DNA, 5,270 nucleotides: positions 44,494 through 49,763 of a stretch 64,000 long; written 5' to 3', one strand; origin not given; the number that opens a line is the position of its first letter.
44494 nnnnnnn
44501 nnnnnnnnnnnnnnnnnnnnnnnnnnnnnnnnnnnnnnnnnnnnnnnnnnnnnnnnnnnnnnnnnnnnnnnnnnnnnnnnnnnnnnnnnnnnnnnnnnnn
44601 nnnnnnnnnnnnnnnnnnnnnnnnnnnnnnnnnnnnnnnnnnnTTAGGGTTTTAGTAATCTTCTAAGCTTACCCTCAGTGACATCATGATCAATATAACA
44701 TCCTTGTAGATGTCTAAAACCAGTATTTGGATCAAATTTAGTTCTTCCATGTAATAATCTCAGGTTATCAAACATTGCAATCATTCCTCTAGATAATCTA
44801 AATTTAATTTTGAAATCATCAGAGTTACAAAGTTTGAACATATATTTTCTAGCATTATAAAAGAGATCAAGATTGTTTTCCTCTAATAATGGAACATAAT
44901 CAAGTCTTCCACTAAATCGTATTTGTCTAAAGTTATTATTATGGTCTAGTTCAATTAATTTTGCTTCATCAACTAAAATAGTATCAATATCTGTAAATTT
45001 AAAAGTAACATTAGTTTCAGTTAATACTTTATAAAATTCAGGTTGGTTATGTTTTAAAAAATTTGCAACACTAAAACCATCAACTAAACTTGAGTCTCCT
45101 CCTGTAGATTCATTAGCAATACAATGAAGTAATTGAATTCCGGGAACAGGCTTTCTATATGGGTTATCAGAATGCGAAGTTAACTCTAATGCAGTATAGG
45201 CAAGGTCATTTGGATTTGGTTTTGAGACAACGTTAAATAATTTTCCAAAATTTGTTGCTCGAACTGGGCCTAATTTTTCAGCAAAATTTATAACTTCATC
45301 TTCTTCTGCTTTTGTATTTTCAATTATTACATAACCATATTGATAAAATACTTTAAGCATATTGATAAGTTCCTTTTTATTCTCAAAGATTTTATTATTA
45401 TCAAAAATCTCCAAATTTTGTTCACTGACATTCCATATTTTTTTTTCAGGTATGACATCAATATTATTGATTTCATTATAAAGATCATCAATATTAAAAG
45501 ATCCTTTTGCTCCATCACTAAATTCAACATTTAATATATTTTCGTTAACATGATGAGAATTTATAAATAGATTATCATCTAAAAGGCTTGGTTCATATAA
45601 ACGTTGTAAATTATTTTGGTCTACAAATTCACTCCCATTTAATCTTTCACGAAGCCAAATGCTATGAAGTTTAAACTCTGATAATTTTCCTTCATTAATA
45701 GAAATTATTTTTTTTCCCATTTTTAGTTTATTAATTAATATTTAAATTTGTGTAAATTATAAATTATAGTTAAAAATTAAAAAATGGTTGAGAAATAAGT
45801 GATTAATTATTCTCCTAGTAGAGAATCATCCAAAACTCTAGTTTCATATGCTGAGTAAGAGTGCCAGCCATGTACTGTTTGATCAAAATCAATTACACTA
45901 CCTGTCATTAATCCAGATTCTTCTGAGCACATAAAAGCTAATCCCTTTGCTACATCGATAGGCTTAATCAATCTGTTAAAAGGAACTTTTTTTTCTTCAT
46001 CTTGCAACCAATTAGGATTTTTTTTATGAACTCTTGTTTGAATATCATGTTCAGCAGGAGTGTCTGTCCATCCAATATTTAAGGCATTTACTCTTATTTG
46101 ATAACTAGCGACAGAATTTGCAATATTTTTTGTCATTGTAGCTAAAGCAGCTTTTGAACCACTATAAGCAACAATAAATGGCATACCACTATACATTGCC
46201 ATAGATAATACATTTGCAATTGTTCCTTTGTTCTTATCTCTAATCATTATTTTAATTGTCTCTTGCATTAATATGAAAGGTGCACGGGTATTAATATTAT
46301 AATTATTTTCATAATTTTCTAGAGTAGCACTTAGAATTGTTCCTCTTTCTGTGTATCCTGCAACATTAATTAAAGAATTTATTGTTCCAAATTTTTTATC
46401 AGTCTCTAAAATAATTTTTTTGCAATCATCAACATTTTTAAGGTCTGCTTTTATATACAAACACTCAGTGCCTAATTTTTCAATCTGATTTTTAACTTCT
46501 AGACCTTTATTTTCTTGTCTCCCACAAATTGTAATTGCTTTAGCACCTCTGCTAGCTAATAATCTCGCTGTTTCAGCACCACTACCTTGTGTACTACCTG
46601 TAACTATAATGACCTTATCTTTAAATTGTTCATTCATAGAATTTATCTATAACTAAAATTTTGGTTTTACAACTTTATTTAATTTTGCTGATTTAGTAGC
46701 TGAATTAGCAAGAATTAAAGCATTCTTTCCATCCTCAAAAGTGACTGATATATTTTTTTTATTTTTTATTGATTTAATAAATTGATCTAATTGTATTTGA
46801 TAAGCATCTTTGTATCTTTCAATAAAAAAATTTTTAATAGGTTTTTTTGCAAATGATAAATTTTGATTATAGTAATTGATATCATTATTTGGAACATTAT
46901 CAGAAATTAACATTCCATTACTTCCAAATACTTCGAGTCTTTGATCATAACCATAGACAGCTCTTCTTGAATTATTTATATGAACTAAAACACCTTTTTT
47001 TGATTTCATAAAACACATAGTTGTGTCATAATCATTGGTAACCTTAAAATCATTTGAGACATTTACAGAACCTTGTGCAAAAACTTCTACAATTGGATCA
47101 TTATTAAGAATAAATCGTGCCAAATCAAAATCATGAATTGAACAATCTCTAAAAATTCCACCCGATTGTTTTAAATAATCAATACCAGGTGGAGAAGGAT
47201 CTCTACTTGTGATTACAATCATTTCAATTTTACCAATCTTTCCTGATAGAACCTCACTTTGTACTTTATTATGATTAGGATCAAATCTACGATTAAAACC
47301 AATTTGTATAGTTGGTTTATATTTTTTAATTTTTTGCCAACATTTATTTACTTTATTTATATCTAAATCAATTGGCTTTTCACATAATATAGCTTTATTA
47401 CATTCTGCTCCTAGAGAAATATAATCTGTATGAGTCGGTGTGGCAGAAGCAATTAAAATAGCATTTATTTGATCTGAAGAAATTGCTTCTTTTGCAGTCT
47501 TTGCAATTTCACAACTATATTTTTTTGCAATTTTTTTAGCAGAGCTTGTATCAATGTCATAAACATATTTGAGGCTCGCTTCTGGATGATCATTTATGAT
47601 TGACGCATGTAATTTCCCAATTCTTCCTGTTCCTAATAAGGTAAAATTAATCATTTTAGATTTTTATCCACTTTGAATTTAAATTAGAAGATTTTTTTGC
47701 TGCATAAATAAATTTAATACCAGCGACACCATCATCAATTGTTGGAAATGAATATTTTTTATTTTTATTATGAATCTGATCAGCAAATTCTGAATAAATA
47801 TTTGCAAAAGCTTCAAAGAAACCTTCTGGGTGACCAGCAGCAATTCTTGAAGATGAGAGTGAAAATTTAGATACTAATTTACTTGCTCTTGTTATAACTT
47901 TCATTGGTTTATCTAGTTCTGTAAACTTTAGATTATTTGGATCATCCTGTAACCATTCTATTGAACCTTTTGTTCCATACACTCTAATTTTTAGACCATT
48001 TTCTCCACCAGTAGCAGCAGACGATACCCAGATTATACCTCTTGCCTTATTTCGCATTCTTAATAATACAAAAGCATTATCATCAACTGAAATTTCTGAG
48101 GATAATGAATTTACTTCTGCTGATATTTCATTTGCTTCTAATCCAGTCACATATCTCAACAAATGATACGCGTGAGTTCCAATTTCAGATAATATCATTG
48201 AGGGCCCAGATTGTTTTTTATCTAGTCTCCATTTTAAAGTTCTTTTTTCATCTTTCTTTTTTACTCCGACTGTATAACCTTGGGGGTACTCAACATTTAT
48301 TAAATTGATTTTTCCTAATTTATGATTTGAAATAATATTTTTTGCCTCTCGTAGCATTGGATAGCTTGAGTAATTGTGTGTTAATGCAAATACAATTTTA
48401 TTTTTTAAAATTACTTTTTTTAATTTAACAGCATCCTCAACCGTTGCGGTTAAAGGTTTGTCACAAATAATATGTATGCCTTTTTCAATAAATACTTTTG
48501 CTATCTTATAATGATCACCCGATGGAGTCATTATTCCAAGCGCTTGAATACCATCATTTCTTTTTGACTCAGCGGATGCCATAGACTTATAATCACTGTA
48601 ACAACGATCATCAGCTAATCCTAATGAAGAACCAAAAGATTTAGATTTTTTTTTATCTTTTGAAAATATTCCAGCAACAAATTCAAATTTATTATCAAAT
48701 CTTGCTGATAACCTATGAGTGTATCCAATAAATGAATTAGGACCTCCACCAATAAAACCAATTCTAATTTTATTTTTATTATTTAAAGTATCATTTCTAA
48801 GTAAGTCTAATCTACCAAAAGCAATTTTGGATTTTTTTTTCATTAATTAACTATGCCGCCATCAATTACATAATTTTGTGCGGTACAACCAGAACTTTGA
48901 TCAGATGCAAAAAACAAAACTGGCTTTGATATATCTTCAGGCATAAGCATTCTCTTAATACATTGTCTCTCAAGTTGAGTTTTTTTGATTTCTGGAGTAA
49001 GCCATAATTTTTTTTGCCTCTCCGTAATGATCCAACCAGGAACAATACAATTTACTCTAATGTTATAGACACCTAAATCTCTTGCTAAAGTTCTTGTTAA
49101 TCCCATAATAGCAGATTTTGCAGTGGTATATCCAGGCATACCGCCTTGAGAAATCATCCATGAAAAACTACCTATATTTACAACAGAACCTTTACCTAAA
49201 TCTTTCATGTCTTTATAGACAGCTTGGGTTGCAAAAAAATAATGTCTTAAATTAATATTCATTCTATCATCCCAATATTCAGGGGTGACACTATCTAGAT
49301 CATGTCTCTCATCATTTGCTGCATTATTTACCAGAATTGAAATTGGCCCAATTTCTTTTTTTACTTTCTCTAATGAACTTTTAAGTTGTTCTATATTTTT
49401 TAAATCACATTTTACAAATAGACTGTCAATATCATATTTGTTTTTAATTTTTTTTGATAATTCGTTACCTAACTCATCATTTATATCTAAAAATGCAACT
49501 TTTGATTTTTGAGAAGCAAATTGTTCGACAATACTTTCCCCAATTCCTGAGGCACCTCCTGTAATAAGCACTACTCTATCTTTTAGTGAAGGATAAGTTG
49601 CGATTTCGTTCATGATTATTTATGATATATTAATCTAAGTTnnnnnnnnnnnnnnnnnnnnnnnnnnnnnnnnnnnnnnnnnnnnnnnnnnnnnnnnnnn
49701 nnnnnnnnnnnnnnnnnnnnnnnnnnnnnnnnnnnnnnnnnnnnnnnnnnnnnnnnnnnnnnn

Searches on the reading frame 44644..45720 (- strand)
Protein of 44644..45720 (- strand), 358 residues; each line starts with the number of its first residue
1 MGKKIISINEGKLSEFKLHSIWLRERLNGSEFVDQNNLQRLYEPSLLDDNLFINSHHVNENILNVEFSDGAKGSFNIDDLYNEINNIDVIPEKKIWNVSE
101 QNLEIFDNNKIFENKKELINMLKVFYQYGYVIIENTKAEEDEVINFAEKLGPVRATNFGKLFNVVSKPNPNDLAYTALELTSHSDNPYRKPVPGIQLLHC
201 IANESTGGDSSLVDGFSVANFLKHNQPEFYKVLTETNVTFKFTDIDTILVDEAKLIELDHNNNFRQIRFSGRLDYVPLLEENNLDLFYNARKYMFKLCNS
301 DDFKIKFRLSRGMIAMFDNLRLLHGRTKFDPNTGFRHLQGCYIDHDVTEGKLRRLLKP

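Call 5: search_protein_families(library=pfam, proteins=[window:44644-45720:-])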
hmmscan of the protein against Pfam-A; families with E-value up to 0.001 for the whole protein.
window:44644-45720:- (358 aa): 1 family
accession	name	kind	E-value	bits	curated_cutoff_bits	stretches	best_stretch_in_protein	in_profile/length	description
PF02668.22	TauD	-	2.6e-41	142.7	27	1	122-342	31-267/267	Taurine catabolism dioxygenase TauD, TfdA family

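Call 7: search_protein_families(library=ncbifam, proteins=[window:44644-45720:-], max_evalue=0.00001)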
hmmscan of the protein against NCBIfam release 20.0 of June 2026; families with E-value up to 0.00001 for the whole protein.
window:44644-45720:- (358 aa): 3 families
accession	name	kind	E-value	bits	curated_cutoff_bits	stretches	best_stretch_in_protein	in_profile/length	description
NF049936.1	TriMthamethphnDioxTmpA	equivalog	6.9e-95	318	400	1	11-353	7-359/366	2-trimethylaminoethylphosphonate dioxygenase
TIGR02409.1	carnitine_bodg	equivalog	4.4e-80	269.4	414.75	1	10-355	8-364/366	gamma-butyrobetaine dioxygenase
TIGR02410.1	carnitine_TMLD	equivalog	3.2e-54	184.8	268.3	1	18-352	2-357/362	trimethyllysine dioxygenase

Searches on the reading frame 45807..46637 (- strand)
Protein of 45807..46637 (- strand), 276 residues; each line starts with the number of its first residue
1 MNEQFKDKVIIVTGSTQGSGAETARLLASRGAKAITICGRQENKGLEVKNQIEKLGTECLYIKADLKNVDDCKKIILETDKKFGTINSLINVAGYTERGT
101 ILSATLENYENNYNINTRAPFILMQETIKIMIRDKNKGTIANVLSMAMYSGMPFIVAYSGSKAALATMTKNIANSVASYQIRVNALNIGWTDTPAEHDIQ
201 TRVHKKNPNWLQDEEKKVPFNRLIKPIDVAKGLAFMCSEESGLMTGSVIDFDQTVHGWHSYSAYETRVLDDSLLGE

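Call 5: search_protein_families(library=pfam, proteins=[window:45807-46637:-])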
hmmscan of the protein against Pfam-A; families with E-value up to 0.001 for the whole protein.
window:45807-46637:- (276 aa): 3 families
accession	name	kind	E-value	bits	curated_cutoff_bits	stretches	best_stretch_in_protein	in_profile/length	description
PF00106.31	adh_short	-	9.4e-44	149.7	26.6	1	8-200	1-191/195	short chain dehydrogenase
PF13561.12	adh_short_C2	-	2.6e-42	145.5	27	1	17-253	6-233/236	Enoyl-(Acyl carrier protein) reductase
PF08659.16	KR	-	2.5e-13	50.8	22.6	1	10-169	3-160/180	KR domain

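Call 7: search_protein_families(library=ncbifam, proteins=[window:45807-46637:-], max_evalue=0.00001)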
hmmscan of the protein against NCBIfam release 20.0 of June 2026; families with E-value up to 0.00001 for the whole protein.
window:45807-46637:- (276 aa): 220 families (the best 25 are shown)
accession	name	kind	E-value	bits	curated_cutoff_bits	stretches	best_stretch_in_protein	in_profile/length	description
NF004847.0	PRK06198.1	subfamily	9.2e-103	343.1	240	1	2-260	2-260/269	oxidoreductase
NF005559.1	PRK07231.1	subfamily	4.9e-50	170.3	215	1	5-252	2-244/249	glucose 1-dehydrogenase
NF004198.0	PRK05653.1-3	equivalog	7e-42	143.6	296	1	3-251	3-242/248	3-oxoacyl-ACP reductase FabG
TIGR01830.1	3oxo_ACP_reduc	equivalog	2.2e-41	142.2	297.75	1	11-252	2-235/239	3-oxoacyl-[acyl-carrier-protein] reductase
NF006070.0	PRK08213.1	subfamily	1.5e-37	129.5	279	1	5-255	10-256/259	gluconate 5-dehydrogenase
NF004791.0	PRK06138.1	equivalog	1.9e-37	128.9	312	1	4-252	2-246/252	SDR family oxidoreductase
NF009093.0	PRK12429.1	subfamily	2.3e-37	128.7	258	1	4-258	2-256/259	3-hydroxybutyrate dehydrogenase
NF005067.0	PRK06484.1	equivalog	2.7e-37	128.5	713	1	3-261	5-254/524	short chain dehydrogenase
TIGR02415.1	23BDH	subfamily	3.4e-37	128.2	304.35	1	8-252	1-248/254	acetoin reductase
NF005390.0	PRK06935.1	equivalog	3.6e-37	128.1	369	1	5-253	13-253/258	2-dehydro-3-deoxy-D-gluconate 5-dehydrogenase KduD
NF005975.0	PRK08063.1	equivalog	4e-37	127.9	328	1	5-252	2-243/250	enoyl-[acyl-carrier-protein] reductase FabL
NF009466.0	PRK12826.1-2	subfamily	1.3e-36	126.4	222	1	7-252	3-241/248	3-oxoacyl-ACP reductase FabG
NF004818.0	PRK06172.1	equivalog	2.7e-36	125.2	336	1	1-252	1-247/253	SDR family oxidoreductase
NF004199.0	PRK05653.1-4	equivalog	3.7e-36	124.9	301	1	4-250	2-240/247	3-oxoacyl-ACP reductase FabG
NF006493.1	PRK08936.1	subfamily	3.7e-36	124.7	420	1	1-257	1-252/261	glucose-1-dehydrogenase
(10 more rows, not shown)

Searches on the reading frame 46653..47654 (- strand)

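Call 5: search_protein_families(library=pfam, proteins=[window:46653-47654:-])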
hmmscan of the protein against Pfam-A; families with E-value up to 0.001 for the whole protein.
window:46653-47654:- (333 aa): 3 families
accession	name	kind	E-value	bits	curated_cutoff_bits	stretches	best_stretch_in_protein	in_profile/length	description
PF22725.1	GFO_IDH_MocA_C3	-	6e-23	81.6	27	1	130-249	3-123/124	GFO/IDH/MocA C-terminal domain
PF01408.29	GFO_IDH_MocA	-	4.9e-19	69.6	24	1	2-120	1-120/120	Oxidoreductase family, NAD-binding Rossmann fold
PF02894.22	GFO_IDH_MocA_C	-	6.8e-18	65.7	22.9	1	135-329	4-216/218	Oxidoreductase family, C-terminal alpha/beta domain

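Call 7: search_protein_families(library=ncbifam, proteins=[window:46653-47654:-], max_evalue=0.00001)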
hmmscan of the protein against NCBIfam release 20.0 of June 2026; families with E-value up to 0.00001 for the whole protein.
window:46653-47654:- (333 aa): 8 families
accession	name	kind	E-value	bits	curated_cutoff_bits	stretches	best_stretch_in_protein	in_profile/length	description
TIGR04380.1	myo_inos_iolG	equivalog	1.8e-115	385.3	355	1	1-330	1-330/330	inositol 2-dehydrogenase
NF052679.1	InsChiInosDhIolG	equivalog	4.8e-34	117.9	540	1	2-321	3-317/343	bifunctional inositol 2-dehydrogenase/D-chiro-inositol 1-dehydrogenase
NF040723.1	UDP-GlcNAcDh_Arch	equivalog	1.3e-31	110.3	450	1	5-324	4-302/302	UDP-N-acetylglucosamine 3-dehydrogenase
NF052479.1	LevoglcsnDh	equivalog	6.6e-15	54.7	650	1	3-194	5-211/386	levoglucosan dehydrogenase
NF058563.1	BT_2159_fam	equivalog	1.4e-14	53.9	650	1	2-185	1-185/350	disaccharide 3-dehydrogenase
NF041392.1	XylDh_Gfo6_Halo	equivalog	3.1e-14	52.5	350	1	38-303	54-322/350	D-xylose 1-dehydrogenase Gfo6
NF008607.0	PRK11579.1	subfamily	1.4e-07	30.9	330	1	2-146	5-148/346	oxidoreductase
NF007574.0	PRK10206.1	equivalog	8e-07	28.4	352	1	23-145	26-148/345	oxidoreductase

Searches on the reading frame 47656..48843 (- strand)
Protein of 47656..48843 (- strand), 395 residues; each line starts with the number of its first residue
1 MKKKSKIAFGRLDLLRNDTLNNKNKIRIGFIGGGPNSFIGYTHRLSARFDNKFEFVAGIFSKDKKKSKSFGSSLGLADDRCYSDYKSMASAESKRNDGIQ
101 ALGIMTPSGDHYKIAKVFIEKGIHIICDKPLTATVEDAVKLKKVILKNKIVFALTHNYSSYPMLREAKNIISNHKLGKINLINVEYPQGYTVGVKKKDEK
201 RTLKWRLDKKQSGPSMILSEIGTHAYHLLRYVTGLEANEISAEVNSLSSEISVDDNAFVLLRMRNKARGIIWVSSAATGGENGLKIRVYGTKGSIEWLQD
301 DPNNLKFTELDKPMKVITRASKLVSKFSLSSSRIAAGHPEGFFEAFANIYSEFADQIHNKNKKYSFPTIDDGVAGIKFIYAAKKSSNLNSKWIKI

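Call 41: search_protein_families(library=pfam, proteins=[window:47656-48843:-], max_evalue=0.00001)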
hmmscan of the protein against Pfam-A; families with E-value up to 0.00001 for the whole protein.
window:47656-48843:- (395 aa): 4 families
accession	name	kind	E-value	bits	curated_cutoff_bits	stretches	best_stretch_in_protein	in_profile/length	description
PF22725.1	GFO_IDH_MocA_C3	-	2.2e-24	86.2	27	1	165-296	2-124/124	GFO/IDH/MocA C-terminal domain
PF02894.22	GFO_IDH_MocA_C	-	2.7e-24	86.6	22.9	1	168-394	1-217/218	Oxidoreductase family, C-terminal alpha/beta domain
PF01408.29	GFO_IDH_MocA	-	1.9e-17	64.5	24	1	26-152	1-116/120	Oxidoreductase family, NAD-binding Rossmann fold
PF22685.1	Gal80p_C-like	-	3.5e-06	27.7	29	0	162-251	1-85/152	Gal80p, C-terminal domain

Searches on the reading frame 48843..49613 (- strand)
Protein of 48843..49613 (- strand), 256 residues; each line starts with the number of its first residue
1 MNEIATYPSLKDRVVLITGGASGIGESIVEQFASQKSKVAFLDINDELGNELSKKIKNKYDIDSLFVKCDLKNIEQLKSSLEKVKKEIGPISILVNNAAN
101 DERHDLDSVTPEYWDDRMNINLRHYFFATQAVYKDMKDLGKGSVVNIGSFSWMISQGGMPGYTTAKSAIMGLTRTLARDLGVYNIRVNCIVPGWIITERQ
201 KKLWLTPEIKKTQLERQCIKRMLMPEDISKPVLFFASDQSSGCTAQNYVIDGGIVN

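Call 41: search_protein_families(library=pfam, proteins=[window:48843-49613:-], max_evalue=0.00001)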
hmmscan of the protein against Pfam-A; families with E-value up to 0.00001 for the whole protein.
window:48843-49613:- (256 aa): 3 families
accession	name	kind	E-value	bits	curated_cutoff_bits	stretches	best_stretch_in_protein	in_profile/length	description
PF13561.12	adh_short_C2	-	1.1e-52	179.4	27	1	21-254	3-235/236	Enoyl-(Acyl carrier protein) reductase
PF00106.31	adh_short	-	9.5e-48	162.7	26.6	1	13-204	1-191/195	short chain dehydrogenase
PF08659.16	KR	-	9.5e-07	29.3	22.6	1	15-120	3-111/180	KR domain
